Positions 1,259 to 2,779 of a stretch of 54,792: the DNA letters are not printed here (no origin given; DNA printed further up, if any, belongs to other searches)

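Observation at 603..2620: Coupled TPR-TIR + PP2C-like gene pair: candidate defence/signalling system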

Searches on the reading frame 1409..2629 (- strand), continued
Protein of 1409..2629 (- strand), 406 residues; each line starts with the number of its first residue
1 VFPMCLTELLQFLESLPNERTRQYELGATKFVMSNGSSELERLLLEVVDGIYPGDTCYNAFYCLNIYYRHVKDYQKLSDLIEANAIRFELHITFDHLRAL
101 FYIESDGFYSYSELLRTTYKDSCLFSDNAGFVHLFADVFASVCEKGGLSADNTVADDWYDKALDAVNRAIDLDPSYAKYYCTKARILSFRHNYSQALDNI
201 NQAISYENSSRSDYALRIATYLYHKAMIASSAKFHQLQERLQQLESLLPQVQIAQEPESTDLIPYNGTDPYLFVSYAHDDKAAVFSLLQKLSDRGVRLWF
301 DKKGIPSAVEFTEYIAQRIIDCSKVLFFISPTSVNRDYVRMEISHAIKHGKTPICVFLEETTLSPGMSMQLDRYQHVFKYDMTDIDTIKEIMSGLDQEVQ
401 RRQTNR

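Call 13: search_protein_families(library=pfam, proteins=[L004:7068-7946:+, L007:7226-8044:+, L001:7206-8018:+, P0053, P0025, P0063, P0066], max_evalue=0.1)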
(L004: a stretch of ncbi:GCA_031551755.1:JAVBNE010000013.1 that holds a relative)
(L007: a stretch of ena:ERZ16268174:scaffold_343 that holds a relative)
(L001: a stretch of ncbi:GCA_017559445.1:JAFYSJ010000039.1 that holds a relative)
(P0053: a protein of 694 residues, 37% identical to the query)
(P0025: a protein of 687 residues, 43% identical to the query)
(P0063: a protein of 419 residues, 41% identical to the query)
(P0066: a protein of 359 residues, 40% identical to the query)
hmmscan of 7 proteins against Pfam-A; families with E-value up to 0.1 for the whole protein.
L004:7068-7946:+ (292 aa): 2 families
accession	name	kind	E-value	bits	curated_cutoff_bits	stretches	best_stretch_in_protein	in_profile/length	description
PF13672.11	PP2C_2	-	4.4e-05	23.6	24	1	12-240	7-184/209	Protein phosphatase 2C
PF00089.32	Trypsin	-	0.013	15.8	20.6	1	18-58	11-55/220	Trypsin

L007:7226-8044:+ (272 aa): 3 families
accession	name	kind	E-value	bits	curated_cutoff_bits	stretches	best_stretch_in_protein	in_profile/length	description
PF13672.11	PP2C_2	-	0.00017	21.6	24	1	15-234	5-188/209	Protein phosphatase 2C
PF03477.21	ATP-cone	-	0.019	15.9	25.8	1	54-106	33-85/88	ATP cone domain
PF19429.4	EVA_Class_A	-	0.098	13.4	27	0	177-196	50-68/73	Evasins Class A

L001:7206-8018:+ (270 aa): 2 families
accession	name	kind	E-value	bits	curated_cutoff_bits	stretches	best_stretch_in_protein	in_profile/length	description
PF13672.11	PP2C_2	-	8.1e-07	29.2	24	1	10-230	5-185/209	Protein phosphatase 2C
PF07228.17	SpoIIE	-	0.0048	17.3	25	1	171-269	85-191/192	Stage II sporulation protein E (SpoIIE)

P0053 (694 aa): 7 families
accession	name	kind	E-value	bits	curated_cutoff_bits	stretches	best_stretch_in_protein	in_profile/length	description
PF13676.11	TIR_2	-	2.5e-20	73.6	28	1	269-374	1-107/122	TIR domain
PF08937.16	ThsB_TIR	-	6.7e-07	30.1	21.2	1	270-355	1-96/100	Thoeris protein ThsB, TIR-like domain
PF01582.25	TIR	-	6.8e-06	26.4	21.3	1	279-357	16-99/179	TIR domain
PF13672.11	PP2C_2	-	1.3e-05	25.3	24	1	452-645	25-177/209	Protein phosphatase 2C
PF13431.12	TPR_17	-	0.036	14.8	24.4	0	168-197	3-32/34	Tetratricopeptide repeat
PF07719.23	TPR_2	-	0.089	13.4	27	0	160-177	17-34/34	Tetratricopeptide repeat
PF07228.17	SpoIIE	-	0.094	13.1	25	0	626-693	117-191/192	Stage II sporulation protein E (SpoIIE)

P0025 (687 aa): 8 families
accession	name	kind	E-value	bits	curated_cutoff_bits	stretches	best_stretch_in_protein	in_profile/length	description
PF13676.11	TIR_2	-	2.1e-16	61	28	1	293-403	1-109/122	TIR domain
PF01582.25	TIR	-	4.3e-05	23.8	21.3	1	306-369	20-83/179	TIR domain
PF13431.12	TPR_17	-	9.6e-05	22.8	24.4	1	166-196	3-33/34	Tetratricopeptide repeat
PF13672.11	PP2C_2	-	0.00071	19.6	24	1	438-639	13-176/209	Protein phosphatase 2C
PF08937.16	ThsB_TIR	-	0.0029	18.4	21.2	1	294-368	1-85/100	Thoeris protein ThsB, TIR-like domain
PF12569.14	NatA_aux_su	-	0.0031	17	33.3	1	158-205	208-255/515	N-terminal acetyltransferase A, auxiliary subunit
PF07719.23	TPR_2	-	0.0046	17.4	27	0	176-206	1-31/34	Tetratricopeptide repeat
PF21609.2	Toxofilin-like_dom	-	0.013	16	27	1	547-596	35-81/84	Toxofilin-like domain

P0063 (419 aa): 0 families

P0066 (359 aa): 3 families
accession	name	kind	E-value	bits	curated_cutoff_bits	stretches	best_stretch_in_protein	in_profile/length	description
PF01027.25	Bax1-I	-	0.0086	16.3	34.1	1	277-353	68-138/207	Inhibitor of apoptosis-promoting Bax1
PF13431.12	TPR_17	-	0.015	16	24.4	1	171-202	2-33/34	Tetratricopeptide repeat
PF13424.12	TPR_12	-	0.069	13.8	30.1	0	160-210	22-73/77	Tetratricopeptide repeat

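Call 23: find_related_loci(query=A2, collection=genome_contigs, flank=10000)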
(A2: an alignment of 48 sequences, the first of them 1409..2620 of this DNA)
Query A2 (403 aa) in genome_contigs; peptide patterns used: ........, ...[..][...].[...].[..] (x = any residue, [..] = any of these).
82 stretches matched a pattern; 27 encode a relative of the query (tblastn E <= 1e-3); 27 distinct loci.
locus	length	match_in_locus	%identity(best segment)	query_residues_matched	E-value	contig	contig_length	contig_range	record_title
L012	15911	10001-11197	75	1-399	0e+0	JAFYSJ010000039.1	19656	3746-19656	MAG: Clostridia bacterium isolate RGIG7378 Water_buffalos_Cecum-5__c1197827, whole genome shotgun sequence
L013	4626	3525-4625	80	1-367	0e+0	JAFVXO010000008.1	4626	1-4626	MAG: Clostridia bacterium isolate RGIG5486 Sheep_Colon.Co__c136301, whole genome shotgun sequence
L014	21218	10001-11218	48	1-396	6e-121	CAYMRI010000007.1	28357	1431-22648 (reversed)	MAG TPA_asm: uncultured Eubacteriales bacterium isolate SRP315200_co1_690 genome assembly, contig: NODE_2552_length_2835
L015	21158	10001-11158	49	1-374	2e-117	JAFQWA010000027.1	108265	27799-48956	MAG: Clostridia bacterium isolate RGIG2202 Goat_Colon.Co__c2120263, whole genome shotgun sequence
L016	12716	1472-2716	43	6-399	1e-107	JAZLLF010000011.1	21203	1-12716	MAG: Saccharofermentans sp. isolate T1900044958_TA20190014.MAGScoT_cleanbin_000016 SGB_3881_k141_1506790, whole genome s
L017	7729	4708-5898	42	6-393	1e-106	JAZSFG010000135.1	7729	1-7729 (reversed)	MAG: Ruminococcus sp. isolate T1900044583_TS20190049.MAGScoT_cleanbin_000037 SGB_583_k141_1788413, whole genome shotgun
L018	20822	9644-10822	44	1-397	2e-100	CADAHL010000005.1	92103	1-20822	MAG: Ruminococcaceae bacterium isolate RUG13294 genome assembly, contig: RUG13294_asm_5, whole genome shotgun sequence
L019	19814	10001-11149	40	5-392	3e-88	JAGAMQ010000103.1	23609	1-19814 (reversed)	MAG: Oscillospiraceae bacterium isolate RGIG8581 Water_deer_Cecum-3__c422317, whole genome shotgun sequence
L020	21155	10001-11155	40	15-390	2e-80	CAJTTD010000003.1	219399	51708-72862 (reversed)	MAG TPA_asm: uncultured Christensenella sp. isolate MGBC108895 genome assembly, contig: MGBC108895.3, whole genome shotg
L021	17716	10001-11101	38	12-374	4e-80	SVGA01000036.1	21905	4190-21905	MAG: Butyrivibrio sp. isolate SIG346 NODE_1970_length_21905_cov_26.559373, whole genome shotgun sequence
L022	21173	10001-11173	37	12-402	3e-80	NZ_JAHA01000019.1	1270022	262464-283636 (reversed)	Butyrivibrio sp. FCS014 T456DRAFT_scf7180000000059_quiver.19_C, whole genome shotgun sequence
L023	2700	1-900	43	103-393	4e-81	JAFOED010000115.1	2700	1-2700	MAG: Ruminococcus sp. isolate RGIG385 Dairy_cattle_Colon-4__c1033391, whole genome shotgun sequence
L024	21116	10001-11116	36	5-380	6e-74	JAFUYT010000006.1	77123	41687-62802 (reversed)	MAG: Bacteroidaceae bacterium isolate RGIG4948 Roe_deer_Rumen-3__c695, whole genome shotgun sequence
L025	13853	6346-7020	40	6-228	2e-46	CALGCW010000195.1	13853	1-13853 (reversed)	MAG TPA_asm: uncultured Clostridia bacterium isolate SRR6425794_bin.80_CONCOCT_v1.1_MAG genome assembly, contig: ERZ1767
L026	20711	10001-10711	40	10-247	6e-46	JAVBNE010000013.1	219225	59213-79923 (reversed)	MAG: Cellulomonadaceae bacterium isolate EPI_MAG_00071 c_000001849237, whole genome shotgun sequence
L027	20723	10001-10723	34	7-247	5e-39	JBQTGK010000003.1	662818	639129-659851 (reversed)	Marinifilum sp. RC60d5 c_000000000003, whole genome shotgun sequence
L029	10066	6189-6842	34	5-221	5e-33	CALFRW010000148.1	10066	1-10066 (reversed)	MAG TPA_asm: uncultured Haloplasmataceae bacterium isolate SRR1562003_bin.56_CONCOCT_v1.1_MAG genome assembly, contig: E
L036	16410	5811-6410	32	59-247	1e-20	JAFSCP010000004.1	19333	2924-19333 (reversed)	MAG: Bacillota bacterium isolate RGIG3020 Goat_Rectum-3__c101650, whole genome shotgun sequence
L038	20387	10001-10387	28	121-249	1e-9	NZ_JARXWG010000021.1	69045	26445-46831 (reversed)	Parabacteroides sp. PF5-9 Ga0505165_21, whole genome shotgun sequence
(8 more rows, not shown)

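Call 31: predict_structure(alignment_id=A2)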
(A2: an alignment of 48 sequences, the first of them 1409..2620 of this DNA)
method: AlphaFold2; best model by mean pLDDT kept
length: 403 residues; sequences in the alignment: 48
mean_pLDDT: 91.6   pTM: 0.61
mean pLDDT of the five models: 91.6, 91.1, 90.9, 90.3, 89.4
residues with pLDDT >= 90: 333; 70-90: 49; 50-70: 12; < 50: 9
segments of 3 or more residues with pLDDT < 50: 249-254, 401-403
pLDDT, mean of each block of 10 residues (from residue 1): 96 93 94 95 97 98 95 97 96 94 88 95 93 95 70 93 97 97 96 97 91 95 96 94 72 60 95 94 94 93 89 96 96 93 95 95 90 94 95 79 40
secondary structure, 60 per line:
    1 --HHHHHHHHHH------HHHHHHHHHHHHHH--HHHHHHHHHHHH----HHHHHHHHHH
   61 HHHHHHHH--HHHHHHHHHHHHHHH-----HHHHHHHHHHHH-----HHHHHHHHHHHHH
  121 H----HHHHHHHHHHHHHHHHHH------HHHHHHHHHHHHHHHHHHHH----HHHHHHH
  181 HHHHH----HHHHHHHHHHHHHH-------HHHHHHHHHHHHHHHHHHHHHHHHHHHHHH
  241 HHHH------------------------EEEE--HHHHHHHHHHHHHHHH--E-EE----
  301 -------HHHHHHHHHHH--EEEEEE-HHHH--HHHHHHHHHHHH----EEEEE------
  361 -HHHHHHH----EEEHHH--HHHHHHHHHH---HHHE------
elements in order: H3-12 H19-32 H35-46 H51-68 H71-85 H91-102 H108-121 H126-143 H150-169 H174-185 H190-203 H211-244 E269-272 H275-290 H308-318 E321-326 H328-331 H334-345 E350-354 H362-368 E373-375 H381-390

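Call 35: fold_search(model_id=the predicted structure, library=pdb)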
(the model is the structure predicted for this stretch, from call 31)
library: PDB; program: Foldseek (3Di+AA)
matches with E <= 10: 1604; with E <= 0.001: 34
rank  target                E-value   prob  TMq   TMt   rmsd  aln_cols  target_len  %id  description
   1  7anw_A                3.9e-05  1.00  0.29  0.18  21.2       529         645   13  hSARM1 NAD+ complex (released 2020-11-11)
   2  8dti_A                6.6e-05  1.00  0.33  0.23  18.6       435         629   12  Cryo-EM structure of Arabidopsis SPY in complex with GDP-fucose (released 2023-03-08)
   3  6zfx_A                1.9e-04  1.00  0.27  0.17  20.9       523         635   12  hSARM1 GraFix-ed (released 2020-11-18)
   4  7cm7_A                2.3e-04  1.00  0.26  0.18  19.8       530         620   11  NAD+-bound Sarm1 E642A in the self-inhibited state (released 2020-10-21)
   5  9qhc_B                2.5e-04  1.00  0.32  0.43   9.0       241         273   13  Crystal structure of 8-repeat CTPR protein with eliminated coordination sites (released 2025-10-22)
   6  7ntf_B                2.8e-04  1.00  0.28  0.15  21.6       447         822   13  Cryo-EM structure of unliganded O-GlcNAc transferase (released 2021-11-17)
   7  5lfm_F                2.9e-04  1.00  0.33  0.63   6.3       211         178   15  MamA RS-1 ArsTM double mutant (released 2017-08-02)
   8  9qhc_A                3.3e-04  1.00  0.23  0.30  13.2       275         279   13  Crystal structure of 8-repeat CTPR protein with eliminated coordination sites (released 2025-10-22)
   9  8v24_A                3.5e-04  1.00  0.24  0.28  11.0       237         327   13  LapB cytoplasmic domain in complex with LpxC (released 2024-04-24)
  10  3asg_B                3.6e-04  1.00  0.32  0.66   5.9       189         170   15  MamA D159K mutant 2 (released 2011-07-20)
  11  5lfm_B                3.8e-04  1.00  0.33  0.64   5.9       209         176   14  MamA RS-1 ArsTM double mutant (released 2017-08-02)
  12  8dth_B                4.1e-04  1.00  0.34  0.21  17.5       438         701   11  Cryo-EM structure of Arabidopsis SPY alternative conformation 2 (released 2023-03-08)
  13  5lfm_A                4.5e-04  1.00  0.32  0.63   5.5       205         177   14  MamA RS-1 ArsTM double mutant (released 2017-08-02)
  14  8chy                  4.5e-04  1.00  0.24  0.31  12.5       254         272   14  Crystal structure of an 8-repeat consensus TPR superhelix with Zinc. (released 2024-02-21)
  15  3asf_B                5.0e-04  1.00  0.32  0.63   5.1       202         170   14  MamA MSR-1 C2 (released 2011-07-20)
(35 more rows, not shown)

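Call 36: predict_structure(alignment_id=A3)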
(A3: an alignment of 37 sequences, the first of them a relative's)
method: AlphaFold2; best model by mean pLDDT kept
length: 687 residues; sequences in the alignment: 37
mean_pLDDT: 91.1   pTM: 0.66
mean pLDDT of the five models: 91.1, 90.1, 89.8, 89.1, 86.4
residues with pLDDT >= 90: 546; 70-90: 100; 50-70: 26; < 50: 15
segments of 3 or more residues with pLDDT < 50: 272-279, 430-434
pLDDT, mean of each block of 10 residues (from residue 1): 94 97 95 95 96 96 96 96 96 96 94 96 96 98 92 97 98 97 98 98 95 93 97 92 84 74 61 46 83 95 94 96 73 91 97 94 93 97 95 95 97 96 70 67 96 85 91 96 98 96 82 96 96 96 94 91 96 93 93 93 96 97 95 92 79 90 89 79 80
secondary structure, 60 per line:
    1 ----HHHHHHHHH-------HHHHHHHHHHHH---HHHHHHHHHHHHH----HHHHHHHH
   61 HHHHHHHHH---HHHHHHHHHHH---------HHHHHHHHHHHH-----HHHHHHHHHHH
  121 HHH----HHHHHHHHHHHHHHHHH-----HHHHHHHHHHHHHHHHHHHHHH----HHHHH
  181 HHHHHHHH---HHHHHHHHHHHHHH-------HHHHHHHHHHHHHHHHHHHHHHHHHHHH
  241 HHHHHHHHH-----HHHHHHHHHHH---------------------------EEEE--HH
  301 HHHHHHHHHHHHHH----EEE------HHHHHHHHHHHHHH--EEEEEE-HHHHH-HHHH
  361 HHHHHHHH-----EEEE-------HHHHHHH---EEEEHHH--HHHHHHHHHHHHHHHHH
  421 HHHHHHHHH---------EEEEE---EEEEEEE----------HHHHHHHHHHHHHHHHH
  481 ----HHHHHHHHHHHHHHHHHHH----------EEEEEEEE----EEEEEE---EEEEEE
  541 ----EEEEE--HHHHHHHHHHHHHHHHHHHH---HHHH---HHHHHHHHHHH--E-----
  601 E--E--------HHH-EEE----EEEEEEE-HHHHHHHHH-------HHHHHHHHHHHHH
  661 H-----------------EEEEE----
elements in order (helices of 4 or more, strands of 3 or more residues): H5-13 H21-32 H36-48 H53-69 H73-83 H93-104 H110-123 H128-144 H150-171 H176-188 H192-205 H213-249 H255-265 E293-296 H299-314 E319-321 H328-341 E344-349 H351-355 H357-368 E374-377 H385-391 E395-398 H404-429 E439-443 E447-453 H464-480 H485-503 E514-521 E526-531 E535-540 E545-549 H552-571 H575-578 H582-592 E617-619 E624-630 H632-640 H648-661 E679-683

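Call 38: search_protein_families(library=padloc, proteins=[P0025, P0053, P0066, L004:7068-7946:+, L007:7226-8044:+, P0063, P0054, L027:9989-11011:+, L027:10983-11861:+], max_evalue=0.01)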
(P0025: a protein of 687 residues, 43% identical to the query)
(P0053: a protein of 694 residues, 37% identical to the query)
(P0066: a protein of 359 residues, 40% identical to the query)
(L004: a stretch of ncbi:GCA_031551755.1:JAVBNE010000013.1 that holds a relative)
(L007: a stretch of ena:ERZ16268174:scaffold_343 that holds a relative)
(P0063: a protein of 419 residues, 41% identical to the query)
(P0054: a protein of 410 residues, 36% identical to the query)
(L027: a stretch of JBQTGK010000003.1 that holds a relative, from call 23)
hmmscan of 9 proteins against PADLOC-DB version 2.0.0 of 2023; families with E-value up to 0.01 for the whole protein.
P0025 (687 aa): 12 families
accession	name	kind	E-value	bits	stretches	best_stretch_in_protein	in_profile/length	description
PDLC02012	SAVED5--SAVED_TIR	-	2.8e-11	41.2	1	290-366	11-91/404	-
PDLC00436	ThsB1|ThsB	-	2.4e-10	38.2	1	288-404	33-158/183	TIR-like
PDLC00423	ThsB1|ThsB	-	2.1e-07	28.8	1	285-405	30-158/190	TIR-like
PDLC05062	PDC-S66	-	9.4e-06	23.3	1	293-363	151-223/282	-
PDLC02421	Aga_TIR-PNTD1-PNTD2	-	2.8e-05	21.4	1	293-367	6-83/430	Class I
PDLC00420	ThsB1|ThsB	-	5.9e-05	20.4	1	292-363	3-79/319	TIR-like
PDLC00419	ThsB1|ThsB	-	7.3e-05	20.6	1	281-366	18-108/165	TIR-like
PDLC02403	Aga_TIR-PNTD1-PNTD2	-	8.4e-05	19.8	1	313-367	26-82/443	Class I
PDLC04518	PDC-M21C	-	0.0002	18.6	1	446-539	31-118/243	-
PDLC00418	ThsB1|ThsB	-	0.00022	19.1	1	293-377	7-99/155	TIR-like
PDLC03957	bSEFIR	-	0.0072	14.2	1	290-349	38-100/412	-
PDLC00437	ThsB1|ThsB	-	0.0097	14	0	329-366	27-64/129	TIR-like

P0053 (694 aa): 7 families
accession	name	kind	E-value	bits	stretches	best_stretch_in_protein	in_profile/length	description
PDLC02421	Aga_TIR-PNTD1-PNTD2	-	4.7e-07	27.3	1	266-349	3-89/430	Class I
PDLC02012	SAVED5--SAVED_TIR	-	1.6e-06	25.5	1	266-345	11-94/404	-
PDLC02403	Aga_TIR-PNTD1-PNTD2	-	0.0002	18.6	1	288-359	25-99/443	Class I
PDLC00436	ThsB1|ThsB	-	0.00026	18.5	1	261-347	30-121/183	TIR-like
PDLC00426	ThsB1|ThsB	-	0.00054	17.3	1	252-352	222-331/352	TIR-like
PDLC00419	ThsB1|ThsB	-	0.0024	15.7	1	258-347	19-113/165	TIR-like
PDLC00420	ThsB1|ThsB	-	0.0041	14.3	1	268-355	3-99/319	TIR-like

P0066 (359 aa): 0 families

L004:7068-7946:+ (292 aa): 0 families

L007:7226-8044:+ (272 aa): 2 families
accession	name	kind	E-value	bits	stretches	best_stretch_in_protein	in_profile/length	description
PDLC04518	PDC-M21C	-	2e-05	21.9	1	34-118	34-115/243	-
PDLC04519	PDC-M21C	-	0.0056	14.3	0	47-120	39-115/224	-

P0063 (419 aa): 0 families

P0054 (410 aa): 4 families
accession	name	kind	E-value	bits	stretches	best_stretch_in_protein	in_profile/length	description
PDLC05062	PDC-S66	-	1.3e-09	35.9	1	205-339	72-212/282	-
PDLC00420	ThsB1|ThsB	-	3.6e-05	21.1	1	281-366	5-95/319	TIR-like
PDLC03957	bSEFIR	-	0.00038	18.4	1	268-331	37-96/412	-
PDLC02012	SAVED5--SAVED_TIR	-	0.00074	16.7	1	280-346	16-83/404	-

L027:9989-11011:+ (341 aa): 0 families

L027:10983-11861:+ (293 aa): 0 families

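Call 40: fold_search(model_id=the predicted structure, library=pdb)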
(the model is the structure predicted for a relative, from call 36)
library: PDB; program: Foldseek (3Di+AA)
matches with E <= 10: 1558; with E <= 0.001: 62
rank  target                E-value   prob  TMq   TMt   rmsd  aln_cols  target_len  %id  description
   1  1txo_B                1.2e-05  1.00  0.20  0.51   9.3       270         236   14  Crystal structure of the Mycobacterium tuberculosis serine/threonine phosphatase PstP/Ppp at 1.95 A. (released 2004-11-23)
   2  1txo_A                1.7e-05  1.00  0.23  0.61   7.8       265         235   14  Crystal structure of the Mycobacterium tuberculosis serine/threonine phosphatase PstP/Ppp at 1.95 A. (released 2004-11-23)
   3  7anw_A                1.8e-05  1.00  0.17  0.18  25.3       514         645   13  hSARM1 NAD+ complex (released 2020-11-11)
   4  5f1m                  2.0e-05  1.00  0.23  0.56   7.6       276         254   13  Crystal structure of Serine/threonine phosphatase Stp1 from Staphylococcus aureus (released 2016-08-24)
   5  6ihs                  2.4e-05  1.00  0.22  0.53   8.4       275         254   13  Crystal structure of bacterial serine phosphatase with His-tag mutation (released 2019-08-07)
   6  4yzh_A                3.1e-05  1.00  0.19  0.39  10.8       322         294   14  Structure of the Arabidopsis TAP38/PPH1 in complex with pLhcb1 phosphopeptide substrate (released 2015-04-29)
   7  6ihw                  3.8e-05  1.00  0.23  0.56   7.4       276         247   13  Crystal structure of bacterial serine phosphatase bearing R161K mutation (released 2019-08-07)
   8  6iht_A                3.9e-05  1.00  0.24  0.59   7.1       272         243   12  Crystal structure of bacterial serine phosphatase bound with phosphorylated peptide (released 2019-08-07)
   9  6ihr                  4.1e-05  1.00  0.22  0.50   8.3       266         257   12  Crystal structure of bacterial serine phosphatase with His tag (released 2019-08-07)
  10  8p2m_B                5.6e-05  1.00  0.17  0.18  33.4       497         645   13  C. elegans TIR-1 protein. (released 2023-09-06)
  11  6ihl                  7.4e-05  1.00  0.22  0.55   7.3       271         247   12  Crystal structure of bacterial serine phosphatase (released 2019-08-07)
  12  2cm1                  7.4e-05  1.00  0.20  0.54   9.4       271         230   12  Crystal structure of the catalytic domain of serine threonine protein phosphatase PstP in complex with 2 Manganese ions. (released 2007-06-12)
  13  6v0t                  8.1e-05  1.00  0.21  0.33  11.4       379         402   14  Crystal Structure of Catalytic Subunit of Bovine Pyruvate Dehydrogenase Phosphatase 1 - Catalytic Domain (released 2019-12-18)
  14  6zfx_A                8.1e-05  1.00  0.16  0.17  26.8       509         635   12  hSARM1 GraFix-ed (released 2020-11-18)
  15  3mq3                  8.8e-05  1.00  0.21  0.34  11.3       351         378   15  Crystal structure of native bovine PDP1c (released 2011-05-18)
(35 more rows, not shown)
